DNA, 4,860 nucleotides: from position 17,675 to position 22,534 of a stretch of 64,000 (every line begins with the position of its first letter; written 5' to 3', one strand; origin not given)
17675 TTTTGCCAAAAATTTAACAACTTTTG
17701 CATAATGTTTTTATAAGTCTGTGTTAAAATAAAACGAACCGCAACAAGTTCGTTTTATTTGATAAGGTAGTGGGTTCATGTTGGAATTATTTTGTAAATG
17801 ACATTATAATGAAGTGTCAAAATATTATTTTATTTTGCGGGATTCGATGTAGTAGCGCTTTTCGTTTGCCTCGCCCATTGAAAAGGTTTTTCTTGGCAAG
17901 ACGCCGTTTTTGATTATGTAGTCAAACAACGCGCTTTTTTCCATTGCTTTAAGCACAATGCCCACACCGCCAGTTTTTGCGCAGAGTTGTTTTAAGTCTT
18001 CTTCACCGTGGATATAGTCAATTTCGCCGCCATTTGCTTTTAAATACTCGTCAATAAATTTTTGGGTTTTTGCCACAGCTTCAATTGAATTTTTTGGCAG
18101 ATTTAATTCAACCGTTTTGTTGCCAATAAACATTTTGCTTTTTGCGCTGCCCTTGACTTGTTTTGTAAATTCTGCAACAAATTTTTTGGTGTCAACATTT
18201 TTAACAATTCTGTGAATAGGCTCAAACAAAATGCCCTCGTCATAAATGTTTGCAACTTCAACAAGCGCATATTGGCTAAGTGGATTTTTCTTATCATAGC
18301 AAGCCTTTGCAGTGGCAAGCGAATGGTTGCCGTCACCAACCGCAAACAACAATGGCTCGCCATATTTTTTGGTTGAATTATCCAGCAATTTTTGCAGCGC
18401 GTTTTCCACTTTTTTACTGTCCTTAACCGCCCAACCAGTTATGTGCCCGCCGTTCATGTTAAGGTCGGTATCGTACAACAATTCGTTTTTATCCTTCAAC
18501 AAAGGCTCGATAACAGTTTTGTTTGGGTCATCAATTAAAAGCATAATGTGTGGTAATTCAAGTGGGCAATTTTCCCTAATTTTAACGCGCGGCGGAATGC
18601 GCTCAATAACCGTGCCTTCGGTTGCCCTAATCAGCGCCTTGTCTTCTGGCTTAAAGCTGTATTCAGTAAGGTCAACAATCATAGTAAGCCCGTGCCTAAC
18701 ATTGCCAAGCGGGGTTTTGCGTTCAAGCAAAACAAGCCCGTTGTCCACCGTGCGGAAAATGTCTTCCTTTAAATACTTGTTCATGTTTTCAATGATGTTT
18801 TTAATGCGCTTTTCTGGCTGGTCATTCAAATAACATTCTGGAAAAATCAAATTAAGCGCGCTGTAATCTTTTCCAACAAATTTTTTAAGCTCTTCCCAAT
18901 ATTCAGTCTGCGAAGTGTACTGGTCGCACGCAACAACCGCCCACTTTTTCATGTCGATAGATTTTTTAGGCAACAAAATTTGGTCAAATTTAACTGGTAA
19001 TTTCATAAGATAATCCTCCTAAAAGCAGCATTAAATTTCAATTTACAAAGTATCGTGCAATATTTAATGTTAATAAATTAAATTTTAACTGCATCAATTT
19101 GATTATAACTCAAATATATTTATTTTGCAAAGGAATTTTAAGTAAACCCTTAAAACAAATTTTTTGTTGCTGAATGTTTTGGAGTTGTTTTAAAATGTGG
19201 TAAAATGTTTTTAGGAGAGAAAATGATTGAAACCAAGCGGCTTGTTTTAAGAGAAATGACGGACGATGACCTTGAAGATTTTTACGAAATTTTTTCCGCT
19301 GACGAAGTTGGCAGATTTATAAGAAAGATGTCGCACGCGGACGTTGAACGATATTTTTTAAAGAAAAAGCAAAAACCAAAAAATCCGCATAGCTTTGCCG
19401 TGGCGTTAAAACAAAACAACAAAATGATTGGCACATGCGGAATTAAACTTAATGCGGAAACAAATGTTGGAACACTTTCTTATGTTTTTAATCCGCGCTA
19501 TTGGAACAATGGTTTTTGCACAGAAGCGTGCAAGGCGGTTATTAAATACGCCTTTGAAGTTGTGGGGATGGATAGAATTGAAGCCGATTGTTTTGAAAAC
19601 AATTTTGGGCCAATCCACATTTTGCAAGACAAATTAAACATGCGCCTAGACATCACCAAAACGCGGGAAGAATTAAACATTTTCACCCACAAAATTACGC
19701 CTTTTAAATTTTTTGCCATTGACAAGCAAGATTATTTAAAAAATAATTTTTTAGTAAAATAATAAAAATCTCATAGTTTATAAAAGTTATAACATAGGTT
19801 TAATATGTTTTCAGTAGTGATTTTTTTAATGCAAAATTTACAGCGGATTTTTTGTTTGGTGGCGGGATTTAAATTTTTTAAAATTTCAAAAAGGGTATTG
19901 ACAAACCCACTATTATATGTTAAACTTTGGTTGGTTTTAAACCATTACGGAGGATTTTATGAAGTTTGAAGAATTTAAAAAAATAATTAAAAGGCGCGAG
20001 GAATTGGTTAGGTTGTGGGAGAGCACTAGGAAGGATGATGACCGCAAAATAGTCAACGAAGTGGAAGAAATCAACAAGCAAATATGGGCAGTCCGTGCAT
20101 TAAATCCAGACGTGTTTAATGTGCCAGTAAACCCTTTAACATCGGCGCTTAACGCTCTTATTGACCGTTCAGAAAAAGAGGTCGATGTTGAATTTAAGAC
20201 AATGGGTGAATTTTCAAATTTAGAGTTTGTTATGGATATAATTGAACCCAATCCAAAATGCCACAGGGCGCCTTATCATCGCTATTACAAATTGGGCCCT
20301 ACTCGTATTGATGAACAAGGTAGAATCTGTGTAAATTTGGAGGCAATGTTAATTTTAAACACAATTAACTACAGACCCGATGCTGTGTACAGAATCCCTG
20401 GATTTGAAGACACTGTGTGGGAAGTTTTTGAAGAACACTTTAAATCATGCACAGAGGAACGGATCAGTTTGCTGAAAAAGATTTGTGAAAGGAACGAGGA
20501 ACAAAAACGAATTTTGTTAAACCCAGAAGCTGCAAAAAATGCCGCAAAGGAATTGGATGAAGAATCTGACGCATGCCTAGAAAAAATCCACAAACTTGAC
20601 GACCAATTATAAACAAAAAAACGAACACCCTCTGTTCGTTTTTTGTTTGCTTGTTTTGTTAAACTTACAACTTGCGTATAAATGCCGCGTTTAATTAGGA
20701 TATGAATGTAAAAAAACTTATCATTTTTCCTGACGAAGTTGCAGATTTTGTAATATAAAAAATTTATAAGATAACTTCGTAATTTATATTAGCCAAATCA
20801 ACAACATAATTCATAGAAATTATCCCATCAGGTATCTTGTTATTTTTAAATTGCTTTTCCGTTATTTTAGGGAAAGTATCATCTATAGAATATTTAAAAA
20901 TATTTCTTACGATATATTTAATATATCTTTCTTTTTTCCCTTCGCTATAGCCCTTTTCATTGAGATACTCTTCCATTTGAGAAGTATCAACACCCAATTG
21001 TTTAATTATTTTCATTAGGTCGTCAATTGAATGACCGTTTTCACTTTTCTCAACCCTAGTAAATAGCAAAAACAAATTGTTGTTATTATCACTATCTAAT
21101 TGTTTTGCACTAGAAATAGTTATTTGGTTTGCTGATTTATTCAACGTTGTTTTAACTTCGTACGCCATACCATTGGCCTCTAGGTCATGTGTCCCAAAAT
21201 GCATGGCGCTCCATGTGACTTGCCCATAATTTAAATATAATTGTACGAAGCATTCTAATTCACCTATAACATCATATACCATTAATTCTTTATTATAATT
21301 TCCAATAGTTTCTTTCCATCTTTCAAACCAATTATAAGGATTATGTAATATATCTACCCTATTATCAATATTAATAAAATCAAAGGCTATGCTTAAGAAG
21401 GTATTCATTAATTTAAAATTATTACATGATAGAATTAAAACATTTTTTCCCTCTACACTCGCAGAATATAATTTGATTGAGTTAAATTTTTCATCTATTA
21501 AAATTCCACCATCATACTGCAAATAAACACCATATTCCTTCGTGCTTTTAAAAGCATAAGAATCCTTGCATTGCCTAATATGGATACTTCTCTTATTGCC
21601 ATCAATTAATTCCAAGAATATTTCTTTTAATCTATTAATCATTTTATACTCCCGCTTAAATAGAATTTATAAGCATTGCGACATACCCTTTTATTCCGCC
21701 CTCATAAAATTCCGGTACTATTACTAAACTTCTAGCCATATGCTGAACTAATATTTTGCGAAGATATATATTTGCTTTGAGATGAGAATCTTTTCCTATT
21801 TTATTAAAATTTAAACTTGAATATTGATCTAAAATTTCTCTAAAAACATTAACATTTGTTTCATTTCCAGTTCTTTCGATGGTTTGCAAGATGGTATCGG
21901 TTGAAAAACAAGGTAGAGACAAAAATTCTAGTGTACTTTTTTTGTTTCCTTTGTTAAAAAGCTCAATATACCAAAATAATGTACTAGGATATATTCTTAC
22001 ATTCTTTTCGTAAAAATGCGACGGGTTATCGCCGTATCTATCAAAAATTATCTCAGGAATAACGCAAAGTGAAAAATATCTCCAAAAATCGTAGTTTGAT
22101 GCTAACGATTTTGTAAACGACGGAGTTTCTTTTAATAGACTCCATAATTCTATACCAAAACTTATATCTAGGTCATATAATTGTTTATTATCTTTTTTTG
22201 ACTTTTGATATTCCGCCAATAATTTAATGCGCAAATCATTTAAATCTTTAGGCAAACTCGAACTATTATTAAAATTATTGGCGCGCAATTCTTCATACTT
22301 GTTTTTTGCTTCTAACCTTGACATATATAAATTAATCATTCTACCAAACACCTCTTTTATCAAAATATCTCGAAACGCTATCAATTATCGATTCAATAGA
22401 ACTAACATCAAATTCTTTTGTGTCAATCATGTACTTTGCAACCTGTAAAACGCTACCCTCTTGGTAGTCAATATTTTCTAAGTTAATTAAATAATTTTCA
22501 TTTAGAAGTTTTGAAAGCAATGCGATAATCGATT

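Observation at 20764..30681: Eight-gene coupled operon (orphan, Dcm, Dcm, Z1 NTPase, GHKL/MORC-like ATPase, orphan, orphan, PD-(D/E)XK): candidate uncharacterised methylation-linked defence system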

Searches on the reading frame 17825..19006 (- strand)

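Call 34: search_protein_families(library=pfam, proteins=[window:17825-19006:-], max_evalue=0.001)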
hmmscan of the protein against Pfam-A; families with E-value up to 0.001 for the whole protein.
window:17825-19006:- (393 aa): 1 family
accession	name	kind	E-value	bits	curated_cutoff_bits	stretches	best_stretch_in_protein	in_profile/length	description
PF06245.16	DUF1015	-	2e-59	201.6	25.8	1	11-319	1-323/325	Protein of unknown function (DUF1015)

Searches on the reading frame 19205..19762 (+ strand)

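Call 34: search_protein_families(library=pfam, proteins=[window:19205-19762:+], max_evalue=0.001)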
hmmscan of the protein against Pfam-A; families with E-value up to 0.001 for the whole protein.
window:19205-19762:+ (185 aa): 3 families
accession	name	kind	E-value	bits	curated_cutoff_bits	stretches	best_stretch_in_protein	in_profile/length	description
PF13302.13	Acetyltransf_3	-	2.1e-26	93.7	25.4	1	12-140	1-132/138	Acetyltransferase (GNAT) domain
PF00583.31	Acetyltransf_1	-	3.4e-12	47.1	20.7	1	24-137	2-108/116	Acetyltransferase (GNAT) family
PF13420.13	Acetyltransf_4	-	0.00024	21.6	24.3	1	15-139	1-128/155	Acetyltransferase (GNAT) domain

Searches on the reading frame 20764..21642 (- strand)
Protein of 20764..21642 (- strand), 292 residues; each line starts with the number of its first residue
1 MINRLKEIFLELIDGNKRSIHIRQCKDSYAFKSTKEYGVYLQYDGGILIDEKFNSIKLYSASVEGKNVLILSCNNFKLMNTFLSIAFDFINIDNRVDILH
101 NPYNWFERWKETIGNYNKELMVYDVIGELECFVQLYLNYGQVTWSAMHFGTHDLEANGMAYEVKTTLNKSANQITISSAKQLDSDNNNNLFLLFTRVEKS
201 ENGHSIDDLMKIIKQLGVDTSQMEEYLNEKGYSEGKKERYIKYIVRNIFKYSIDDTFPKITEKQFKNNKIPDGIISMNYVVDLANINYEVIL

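Call 4: search_protein_families(library=pfam, proteins=[window:20764-21642:-], max_evalue=0.1)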
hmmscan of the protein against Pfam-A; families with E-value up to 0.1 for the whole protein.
window:20764-21642:- (292 aa): 2 families
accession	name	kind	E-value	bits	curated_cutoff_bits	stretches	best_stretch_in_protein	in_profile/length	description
PF14390.12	DUF4420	-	1.1e-29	104.1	27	1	52-283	59-305/306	Putative PD-(D/E)XK family member, (DUF4420)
PF15595.11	Imm51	-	0.0053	17.1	29.8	1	148-231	27-103/104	Immunity protein 51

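Call 5: search_protein_families(library=padloc, proteins=[window:20764-21642:-], max_evalue=0.1)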
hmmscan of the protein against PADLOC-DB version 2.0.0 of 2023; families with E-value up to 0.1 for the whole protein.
window:20764-21642:- (292 aa): 1 family
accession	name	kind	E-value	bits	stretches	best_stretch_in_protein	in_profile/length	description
PDLC02206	MzaD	-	2e-08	32.2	1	124-284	153-318/342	-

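Call 6: search_protein_families(library=ncbifam, proteins=[window:20764-21642:-], max_evalue=0.1)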
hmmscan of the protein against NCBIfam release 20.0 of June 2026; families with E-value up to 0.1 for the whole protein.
window:20764-21642:- (292 aa): 3 families
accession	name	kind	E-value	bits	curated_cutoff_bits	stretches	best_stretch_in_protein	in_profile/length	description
NF041934.1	MzaD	equivalog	5.4e-17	61.9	420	1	125-288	145-313/326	MZA anti-phage system associated PD-(D/E)XK motif protein MzaD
NF005286.1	PRK06803.1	equivalog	0.023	13.9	467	1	90-182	154-249/402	flagellar hook protein FlgE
NF051458.1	H-NS_rel_TsrA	equivalog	0.038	14.7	85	1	168-228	33-92/93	H-NS-like global regulator TsrA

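Call 78: search_solved_structures(query=A5, max_evalue=10, show_alignments=1)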
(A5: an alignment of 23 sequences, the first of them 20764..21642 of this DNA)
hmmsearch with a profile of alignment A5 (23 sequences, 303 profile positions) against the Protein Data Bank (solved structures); distinct sequences matched with E-value up to 10: 1.
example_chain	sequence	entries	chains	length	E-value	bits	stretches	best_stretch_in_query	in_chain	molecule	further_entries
2axq_A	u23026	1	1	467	1.1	11.6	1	89-132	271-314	Saccharopine dehydrogenase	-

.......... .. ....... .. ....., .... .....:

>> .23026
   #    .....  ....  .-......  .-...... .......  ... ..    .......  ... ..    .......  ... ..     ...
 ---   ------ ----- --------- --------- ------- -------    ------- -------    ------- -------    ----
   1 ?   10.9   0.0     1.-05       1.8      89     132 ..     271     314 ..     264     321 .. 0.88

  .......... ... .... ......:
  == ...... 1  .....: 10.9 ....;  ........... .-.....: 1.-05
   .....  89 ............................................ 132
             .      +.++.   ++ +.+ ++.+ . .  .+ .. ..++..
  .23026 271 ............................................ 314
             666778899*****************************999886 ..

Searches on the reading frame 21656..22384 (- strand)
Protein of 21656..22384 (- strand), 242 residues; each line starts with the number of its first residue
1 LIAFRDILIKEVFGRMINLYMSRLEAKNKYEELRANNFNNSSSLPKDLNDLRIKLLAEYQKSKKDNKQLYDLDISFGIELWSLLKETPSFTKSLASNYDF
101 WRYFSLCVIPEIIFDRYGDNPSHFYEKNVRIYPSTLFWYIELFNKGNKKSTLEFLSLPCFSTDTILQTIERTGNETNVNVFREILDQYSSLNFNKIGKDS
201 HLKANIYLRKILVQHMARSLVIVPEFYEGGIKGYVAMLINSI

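Call 4: search_protein_families(library=pfam, proteins=[window:21656-22384:-], max_evalue=0.1)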
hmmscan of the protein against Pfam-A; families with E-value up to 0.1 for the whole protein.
window:21656-22384:- (242 aa): 1 family
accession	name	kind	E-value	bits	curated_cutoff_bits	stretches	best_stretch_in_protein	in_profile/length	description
PF20475.3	DUF6717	-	0.084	13.7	27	0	137-208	14-80/115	Family of unknown function (DUF6717)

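Call 5: search_protein_families(library=padloc, proteins=[window:21656-22384:-], max_evalue=0.1)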
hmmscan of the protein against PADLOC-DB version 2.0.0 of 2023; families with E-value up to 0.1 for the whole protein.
window:21656-22384:- (242 aa): 0 families

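Call 6: search_protein_families(library=ncbifam, proteins=[window:21656-22384:-], max_evalue=0.1)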
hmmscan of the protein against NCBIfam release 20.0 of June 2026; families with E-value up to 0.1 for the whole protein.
window:21656-22384:- (242 aa): 0 families

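Call 63: search_protein_families(library=pfam, alignment_id=A3, max_evalue=0.01)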
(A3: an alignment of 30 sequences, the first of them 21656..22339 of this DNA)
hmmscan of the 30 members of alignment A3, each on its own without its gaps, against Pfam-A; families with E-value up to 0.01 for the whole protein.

A. member 1, window:21656-22339:- (227 aa): 0 families

B. families by the number of members that match (of 30 scanned): 2 families
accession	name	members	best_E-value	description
PF19866.4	DUF6339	8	8.7e-07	Family of unknown function (DUF6339)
PF07598.16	DUF1561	1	0.0071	Protein of unknown function (DUF1561)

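Call 77: search_solved_structures(query=A3, max_evalue=10, show_alignments=1)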
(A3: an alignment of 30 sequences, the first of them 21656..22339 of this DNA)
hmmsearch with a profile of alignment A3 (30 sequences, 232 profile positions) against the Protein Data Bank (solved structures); distinct sequences matched with E-value up to 10: 0.
